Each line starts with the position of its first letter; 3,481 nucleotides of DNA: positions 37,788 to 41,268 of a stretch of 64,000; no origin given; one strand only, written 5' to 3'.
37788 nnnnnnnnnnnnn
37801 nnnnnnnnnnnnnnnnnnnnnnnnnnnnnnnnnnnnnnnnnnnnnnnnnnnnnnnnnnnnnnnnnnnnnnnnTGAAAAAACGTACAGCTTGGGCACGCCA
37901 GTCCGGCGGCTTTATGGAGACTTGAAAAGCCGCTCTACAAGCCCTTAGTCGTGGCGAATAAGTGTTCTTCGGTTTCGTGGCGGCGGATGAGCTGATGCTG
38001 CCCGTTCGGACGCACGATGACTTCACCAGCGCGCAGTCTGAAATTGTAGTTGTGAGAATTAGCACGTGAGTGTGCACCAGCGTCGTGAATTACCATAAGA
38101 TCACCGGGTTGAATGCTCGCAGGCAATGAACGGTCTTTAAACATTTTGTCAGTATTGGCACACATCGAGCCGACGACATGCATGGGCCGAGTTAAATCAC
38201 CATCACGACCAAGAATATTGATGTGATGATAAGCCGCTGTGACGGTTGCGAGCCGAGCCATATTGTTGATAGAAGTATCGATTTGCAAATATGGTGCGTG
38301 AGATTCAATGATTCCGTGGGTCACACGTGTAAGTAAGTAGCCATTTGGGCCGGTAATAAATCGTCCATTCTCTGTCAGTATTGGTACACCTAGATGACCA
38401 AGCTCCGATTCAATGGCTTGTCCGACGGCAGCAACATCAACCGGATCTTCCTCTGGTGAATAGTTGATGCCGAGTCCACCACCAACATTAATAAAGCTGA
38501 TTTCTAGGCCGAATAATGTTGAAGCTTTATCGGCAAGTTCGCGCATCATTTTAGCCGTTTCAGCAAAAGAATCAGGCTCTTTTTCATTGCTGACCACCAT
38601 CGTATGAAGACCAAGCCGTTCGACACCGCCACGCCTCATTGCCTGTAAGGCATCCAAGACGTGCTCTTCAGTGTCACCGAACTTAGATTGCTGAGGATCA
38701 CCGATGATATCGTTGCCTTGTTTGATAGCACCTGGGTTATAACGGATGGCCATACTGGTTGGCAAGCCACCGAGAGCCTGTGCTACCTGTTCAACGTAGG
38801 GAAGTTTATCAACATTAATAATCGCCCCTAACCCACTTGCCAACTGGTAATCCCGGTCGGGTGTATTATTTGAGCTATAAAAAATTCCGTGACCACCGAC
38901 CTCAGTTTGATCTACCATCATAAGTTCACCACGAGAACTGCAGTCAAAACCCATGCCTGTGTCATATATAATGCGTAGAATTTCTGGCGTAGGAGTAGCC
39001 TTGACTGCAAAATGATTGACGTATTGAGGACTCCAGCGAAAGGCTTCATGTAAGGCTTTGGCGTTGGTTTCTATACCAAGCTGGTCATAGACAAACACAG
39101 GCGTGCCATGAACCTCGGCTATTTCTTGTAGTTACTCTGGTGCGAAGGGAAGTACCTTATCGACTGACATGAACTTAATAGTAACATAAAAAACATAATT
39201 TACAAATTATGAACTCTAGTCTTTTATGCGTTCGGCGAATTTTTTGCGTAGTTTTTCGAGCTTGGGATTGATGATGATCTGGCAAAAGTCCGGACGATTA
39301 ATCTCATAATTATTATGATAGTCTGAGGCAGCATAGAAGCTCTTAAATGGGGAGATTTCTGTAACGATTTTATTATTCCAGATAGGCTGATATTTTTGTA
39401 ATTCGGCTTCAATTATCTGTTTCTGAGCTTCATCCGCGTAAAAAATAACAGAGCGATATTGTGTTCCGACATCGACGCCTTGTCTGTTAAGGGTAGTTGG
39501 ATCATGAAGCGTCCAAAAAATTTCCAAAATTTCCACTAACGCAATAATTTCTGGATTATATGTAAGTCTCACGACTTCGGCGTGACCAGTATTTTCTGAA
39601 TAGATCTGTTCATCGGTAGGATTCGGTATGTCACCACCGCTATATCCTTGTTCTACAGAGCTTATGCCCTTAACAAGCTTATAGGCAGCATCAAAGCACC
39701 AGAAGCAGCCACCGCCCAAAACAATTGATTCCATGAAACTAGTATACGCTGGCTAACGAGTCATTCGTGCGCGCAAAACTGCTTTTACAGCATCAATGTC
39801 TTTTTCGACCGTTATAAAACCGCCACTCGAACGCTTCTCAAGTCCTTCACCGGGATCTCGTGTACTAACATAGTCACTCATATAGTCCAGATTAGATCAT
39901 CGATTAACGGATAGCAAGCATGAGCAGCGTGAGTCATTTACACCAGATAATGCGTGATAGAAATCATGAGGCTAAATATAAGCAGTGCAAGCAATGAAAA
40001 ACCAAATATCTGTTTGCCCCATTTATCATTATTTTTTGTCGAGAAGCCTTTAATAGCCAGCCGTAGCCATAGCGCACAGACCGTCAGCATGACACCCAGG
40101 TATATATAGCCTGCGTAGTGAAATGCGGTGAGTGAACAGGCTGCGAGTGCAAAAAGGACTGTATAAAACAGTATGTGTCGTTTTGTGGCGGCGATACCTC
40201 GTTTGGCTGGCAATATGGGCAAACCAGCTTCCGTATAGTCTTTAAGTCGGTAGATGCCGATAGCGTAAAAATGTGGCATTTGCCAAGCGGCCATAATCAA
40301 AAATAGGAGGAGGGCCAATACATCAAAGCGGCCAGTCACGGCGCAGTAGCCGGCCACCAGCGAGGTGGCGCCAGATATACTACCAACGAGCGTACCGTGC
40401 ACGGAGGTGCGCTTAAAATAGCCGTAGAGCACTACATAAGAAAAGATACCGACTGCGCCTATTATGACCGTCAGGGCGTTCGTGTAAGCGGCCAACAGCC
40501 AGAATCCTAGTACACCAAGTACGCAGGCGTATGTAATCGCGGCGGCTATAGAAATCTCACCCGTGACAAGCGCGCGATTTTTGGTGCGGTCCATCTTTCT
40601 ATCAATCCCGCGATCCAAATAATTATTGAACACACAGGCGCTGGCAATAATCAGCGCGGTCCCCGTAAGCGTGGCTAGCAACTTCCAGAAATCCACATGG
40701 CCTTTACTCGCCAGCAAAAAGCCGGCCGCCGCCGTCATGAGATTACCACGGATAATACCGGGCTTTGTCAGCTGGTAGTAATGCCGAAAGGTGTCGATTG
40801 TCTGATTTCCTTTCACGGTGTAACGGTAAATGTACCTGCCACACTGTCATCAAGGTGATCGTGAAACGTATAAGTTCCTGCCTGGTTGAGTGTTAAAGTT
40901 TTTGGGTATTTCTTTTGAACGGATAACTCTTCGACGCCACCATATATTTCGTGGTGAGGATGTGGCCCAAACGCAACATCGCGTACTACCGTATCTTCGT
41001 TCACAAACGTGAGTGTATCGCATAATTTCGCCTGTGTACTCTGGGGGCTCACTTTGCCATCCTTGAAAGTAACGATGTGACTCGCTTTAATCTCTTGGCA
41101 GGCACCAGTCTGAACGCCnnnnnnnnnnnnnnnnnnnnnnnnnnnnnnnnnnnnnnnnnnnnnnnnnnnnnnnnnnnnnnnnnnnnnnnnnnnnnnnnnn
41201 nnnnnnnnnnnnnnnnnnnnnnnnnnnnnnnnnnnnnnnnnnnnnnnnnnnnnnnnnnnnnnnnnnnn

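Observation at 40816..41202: CyoD (quinol oxidase subunit IV) carries an extracytoplasmic cupredoxin-like, His-rich, Cys-less domain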

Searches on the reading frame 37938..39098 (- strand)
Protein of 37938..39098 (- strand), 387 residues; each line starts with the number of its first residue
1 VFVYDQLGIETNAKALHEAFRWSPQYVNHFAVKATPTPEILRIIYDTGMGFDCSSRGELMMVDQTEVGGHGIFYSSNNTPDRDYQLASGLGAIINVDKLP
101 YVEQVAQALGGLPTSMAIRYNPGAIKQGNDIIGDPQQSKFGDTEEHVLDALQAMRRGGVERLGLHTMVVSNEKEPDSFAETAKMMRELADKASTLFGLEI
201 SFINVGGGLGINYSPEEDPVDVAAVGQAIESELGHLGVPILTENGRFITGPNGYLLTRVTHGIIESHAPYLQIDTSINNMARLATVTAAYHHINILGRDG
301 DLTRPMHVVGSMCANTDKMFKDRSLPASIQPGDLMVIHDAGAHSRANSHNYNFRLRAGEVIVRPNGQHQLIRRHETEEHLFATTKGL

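Call 19: search_protein_families(library=pfam, proteins=[window:37938-39098:-], max_evalue=0.001)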
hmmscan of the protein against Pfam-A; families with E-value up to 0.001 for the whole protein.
window:37938-39098:- (387 aa): 2 families
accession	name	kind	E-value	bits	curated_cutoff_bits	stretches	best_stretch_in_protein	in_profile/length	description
PF02784.22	Orn_Arg_deC_N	-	1e-32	113.9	23.4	1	9-249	4-246/247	Pyridoxal-dependent decarboxylase, pyridoxal binding domain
PF00278.28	Orn_DAP_Arg_deC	-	7.5e-12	45.8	23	1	46-341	5-95/95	Pyridoxal-dependent decarboxylase, C-terminal sheet domain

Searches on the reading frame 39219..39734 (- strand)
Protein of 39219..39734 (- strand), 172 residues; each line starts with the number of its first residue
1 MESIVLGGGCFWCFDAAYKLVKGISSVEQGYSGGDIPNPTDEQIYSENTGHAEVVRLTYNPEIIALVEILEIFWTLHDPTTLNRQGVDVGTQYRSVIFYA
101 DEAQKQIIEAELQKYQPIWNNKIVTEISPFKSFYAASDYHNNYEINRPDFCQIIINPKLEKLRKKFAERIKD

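Call 19: search_protein_families(library=pfam, proteins=[window:39219-39734:-], max_evalue=0.001)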
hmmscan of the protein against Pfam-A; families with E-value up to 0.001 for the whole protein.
window:39219-39734:- (172 aa): 1 family
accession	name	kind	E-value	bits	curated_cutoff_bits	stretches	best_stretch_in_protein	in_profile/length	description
PF01625.27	PMSR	-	3.3e-54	183.7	23.7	1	4-148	2-148/153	Peptide methionine sulfoxide reductase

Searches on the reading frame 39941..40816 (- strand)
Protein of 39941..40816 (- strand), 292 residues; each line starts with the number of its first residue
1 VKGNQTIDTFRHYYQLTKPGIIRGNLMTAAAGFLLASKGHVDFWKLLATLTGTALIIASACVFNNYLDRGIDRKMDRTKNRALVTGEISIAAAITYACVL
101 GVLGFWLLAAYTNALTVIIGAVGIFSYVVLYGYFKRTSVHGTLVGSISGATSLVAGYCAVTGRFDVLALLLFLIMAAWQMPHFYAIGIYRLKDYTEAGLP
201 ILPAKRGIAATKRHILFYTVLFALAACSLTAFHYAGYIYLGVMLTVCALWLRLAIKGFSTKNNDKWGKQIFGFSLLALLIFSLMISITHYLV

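Call 19: search_protein_families(library=pfam, proteins=[window:39941-40816:-], max_evalue=0.001)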
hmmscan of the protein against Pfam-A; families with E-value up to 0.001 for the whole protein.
window:39941-40816:- (292 aa): 1 family
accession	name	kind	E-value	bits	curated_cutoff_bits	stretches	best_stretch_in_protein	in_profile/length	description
PF01040.23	UbiA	-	4.2e-59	200.3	34.2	1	26-271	2-245/250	UbiA prenyltransferase family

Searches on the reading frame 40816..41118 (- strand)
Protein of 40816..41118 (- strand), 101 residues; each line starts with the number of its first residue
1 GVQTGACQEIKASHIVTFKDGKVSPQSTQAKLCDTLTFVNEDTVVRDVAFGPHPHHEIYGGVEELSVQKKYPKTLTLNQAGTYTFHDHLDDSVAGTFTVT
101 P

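Call 40: find_related_loci(query=A4, collection=genome_contigs, flank=10000)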
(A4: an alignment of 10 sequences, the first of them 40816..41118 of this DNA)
Query A4 (101 aa) in genome_contigs; peptide patterns used: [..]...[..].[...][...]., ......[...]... (x = any residue, [..] = any of these).
158 stretches matched a pattern; 61 encode a relative of the query (tblastn E <= 1e-3); 61 distinct loci.
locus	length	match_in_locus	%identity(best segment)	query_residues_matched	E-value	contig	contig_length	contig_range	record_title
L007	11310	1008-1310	63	1-101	2e-43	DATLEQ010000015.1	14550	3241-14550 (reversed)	MAG TPA_asm: Candidatus Limnocylindrales bacterium isolate SMAG_U14380 k141_892649, whole genome shotgun sequence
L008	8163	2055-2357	59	1-101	2e-39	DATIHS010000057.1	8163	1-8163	MAG TPA_asm: Patescibacteria group bacterium isolate SMAG_U15644 k141_578395, whole genome shotgun sequence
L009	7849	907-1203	57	1-99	5e-37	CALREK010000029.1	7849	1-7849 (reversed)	MAG: uncultured Candidatus Saccharimonas sp. isolate RH-23may17-197 genome assembly, contig: RH-23may17-C76950, whole ge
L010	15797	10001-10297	57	1-99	1e-36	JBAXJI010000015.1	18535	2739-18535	MAG: Candidatus Saccharibacteria bacterium isolate ELA371 MAG371_15, whole genome shotgun sequence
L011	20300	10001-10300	54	1-100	2e-32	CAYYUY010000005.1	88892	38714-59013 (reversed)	MAG TPA_asm: uncultured Candidatus Saccharibacteria bacterium isolate SRP193066_co1_2 genome assembly, contig: NODE_284_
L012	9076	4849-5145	52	3-101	1e-31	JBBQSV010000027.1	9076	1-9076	MAG: Candidatus Saccharimonadales bacterium isolate Co_metawrap_1778 Cmw_1778_k141_25834362_length_9076_cov_9.0000, whol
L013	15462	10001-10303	50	1-101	4e-31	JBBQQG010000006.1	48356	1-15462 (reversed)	MAG: Candidatus Saccharimonadales bacterium isolate Co_metawrap_1565 Cmw_1565_k141_25798881_length_48356_cov_9.9993, who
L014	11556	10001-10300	51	1-100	8e-31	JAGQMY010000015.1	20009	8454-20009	MAG: Candidatus Saccharibacteria bacterium isolate HKST-UBA54 2015-01-06_1_(paired)_contig_44487, whole genome shotgun s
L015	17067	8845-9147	64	1-101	7e-43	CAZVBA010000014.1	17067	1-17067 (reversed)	MAG TPA_asm: uncultured Candidatus Saccharibacteria bacterium isolate SRP200132_co1_559 genome assembly, contig: NODE_58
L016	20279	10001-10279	55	7-99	2e-29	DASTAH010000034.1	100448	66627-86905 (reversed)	MAG TPA_asm: Candidatus Saccharimonadales bacterium isolate SMAG_U731 k141_504126, whole genome shotgun sequence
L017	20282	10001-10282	53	7-100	3e-29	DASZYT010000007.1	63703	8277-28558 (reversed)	MAG TPA_asm: Candidatus Saccharimonadales bacterium isolate SMAG_U6217 k141_1238139, whole genome shotgun sequence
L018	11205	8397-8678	56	7-100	1e-28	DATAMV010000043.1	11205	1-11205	MAG TPA_asm: Candidatus Saccharimonadia bacterium isolate SMAG_U7000 k141_787149, whole genome shotgun sequence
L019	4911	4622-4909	51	1-97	1e-28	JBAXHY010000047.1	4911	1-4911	MAG: bacterium isolate ELA335 MAG335_47, whole genome shotgun sequence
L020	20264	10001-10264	52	13-100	2e-27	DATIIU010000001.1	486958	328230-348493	MAG TPA_asm: Candidatus Saccharimonadia bacterium isolate SMAG_U15673 k141_201221, whole genome shotgun sequence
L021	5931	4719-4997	48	7-99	6e-27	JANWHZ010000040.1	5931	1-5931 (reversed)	MAG: Candidatus Saccharimonadales bacterium isolate CRAIB_MAG28 c_000000041876, whole genome shotgun sequence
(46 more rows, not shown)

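Call 44: search_solved_structures(query=A4, max_evalue=10, show_alignments=5)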
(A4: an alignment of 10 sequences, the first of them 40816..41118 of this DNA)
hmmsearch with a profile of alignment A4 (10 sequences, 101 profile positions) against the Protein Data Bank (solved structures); distinct sequences matched with E-value up to 10: 21.
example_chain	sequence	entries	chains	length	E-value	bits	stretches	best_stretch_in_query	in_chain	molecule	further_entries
1sfd_A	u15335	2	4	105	0.0033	20.7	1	15-99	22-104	Amicyanin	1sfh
1sf3_A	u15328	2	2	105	0.0035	20.7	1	15-99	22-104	Amicyanin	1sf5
4p5r_A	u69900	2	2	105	0.0058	19.9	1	15-99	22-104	Amicyanin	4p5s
1mda_A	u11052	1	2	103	0.0075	19.6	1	15-99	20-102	AMICYANIN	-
1aac_A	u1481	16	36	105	0.008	19.5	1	15-99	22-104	AMICYANIN | PROTEIN (AMICYANIN)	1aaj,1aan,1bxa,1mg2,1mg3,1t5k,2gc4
2qdv_A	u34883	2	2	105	0.0081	19.5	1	15-99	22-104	Amicyanin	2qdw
3ie9_A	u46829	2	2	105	0.0089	19.3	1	15-99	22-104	Amicyanin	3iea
3ply_A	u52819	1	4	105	0.012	18.9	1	15-99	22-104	Amicyanin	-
2idq_A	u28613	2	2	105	0.012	18.9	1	15-99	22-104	Amicyanin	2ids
2idt_A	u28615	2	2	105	0.014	18.7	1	15-98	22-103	Amicyanin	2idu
2gb2_A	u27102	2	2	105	0.014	18.7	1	15-99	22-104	Amicyanin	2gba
3rym_A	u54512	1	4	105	0.015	18.6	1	15-97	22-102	Amicyanin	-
1tef_A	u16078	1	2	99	0.44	13.9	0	70-99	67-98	Plastocyanin, chloroplast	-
1teg_A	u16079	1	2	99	0.44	13.9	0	70-99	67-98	Plastocyanin, chloroplast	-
6wg4_A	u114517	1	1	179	0.76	13.1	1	25-61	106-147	Structural maintenance of chromosomes protein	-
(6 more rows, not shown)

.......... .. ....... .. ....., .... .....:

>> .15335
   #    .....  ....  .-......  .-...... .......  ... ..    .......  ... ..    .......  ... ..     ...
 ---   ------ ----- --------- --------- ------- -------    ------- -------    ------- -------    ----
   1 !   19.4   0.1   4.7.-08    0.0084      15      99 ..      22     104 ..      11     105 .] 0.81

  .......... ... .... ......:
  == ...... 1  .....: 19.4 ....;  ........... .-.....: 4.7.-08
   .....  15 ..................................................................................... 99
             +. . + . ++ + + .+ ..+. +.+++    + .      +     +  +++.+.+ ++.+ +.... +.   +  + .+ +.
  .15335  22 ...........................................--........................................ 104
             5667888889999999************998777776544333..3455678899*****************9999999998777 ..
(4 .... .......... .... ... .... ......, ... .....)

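Call 54: find_homologous_proteins(query=A4, max_evalue=0.00001)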
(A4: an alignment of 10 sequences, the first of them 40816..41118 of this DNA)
Query A4 (10 sequences) (101 aa, profile of the alignment): 425 proteins with E <= 0.00001 among 693 candidates; the best 120 are listed.
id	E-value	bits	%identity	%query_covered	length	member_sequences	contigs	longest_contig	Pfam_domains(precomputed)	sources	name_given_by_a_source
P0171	4.8e-43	163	46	95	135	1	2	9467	-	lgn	-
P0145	7.8e-43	162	51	93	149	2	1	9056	-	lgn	-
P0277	7.9e-43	162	48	92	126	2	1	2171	-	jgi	jgi:plastocyanin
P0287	9.6e-43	162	46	94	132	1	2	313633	-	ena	-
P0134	4.3e-42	160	47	97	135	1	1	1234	PF13473.13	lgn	-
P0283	4.4e-42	160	45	99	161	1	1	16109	-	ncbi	-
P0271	6.3e-42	160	52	96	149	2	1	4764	-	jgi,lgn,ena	-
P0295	8.6e-42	159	55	92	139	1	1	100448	-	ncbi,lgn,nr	ncbi:MAG TPA: hypothetical protein VFN56_03675 [Candidatus Saccharimonadales bacterium]|nr:hypotheti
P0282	3.0e-41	157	50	93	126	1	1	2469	-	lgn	-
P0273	1.1e-40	156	49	93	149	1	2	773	-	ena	-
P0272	2.4e-40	154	50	93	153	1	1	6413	-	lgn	-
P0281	2.6e-40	154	48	92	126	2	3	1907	-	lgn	-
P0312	3.3e-40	154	56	92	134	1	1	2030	-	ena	-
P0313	4.4e-40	154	50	93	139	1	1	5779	-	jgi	-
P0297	5.3e-40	153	43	94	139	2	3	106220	-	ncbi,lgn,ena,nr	ncbi:MAG TPA: hypothetical protein VNE40_01345 [Candidatus Dormibacteraeota bacterium]|nr:hypothetic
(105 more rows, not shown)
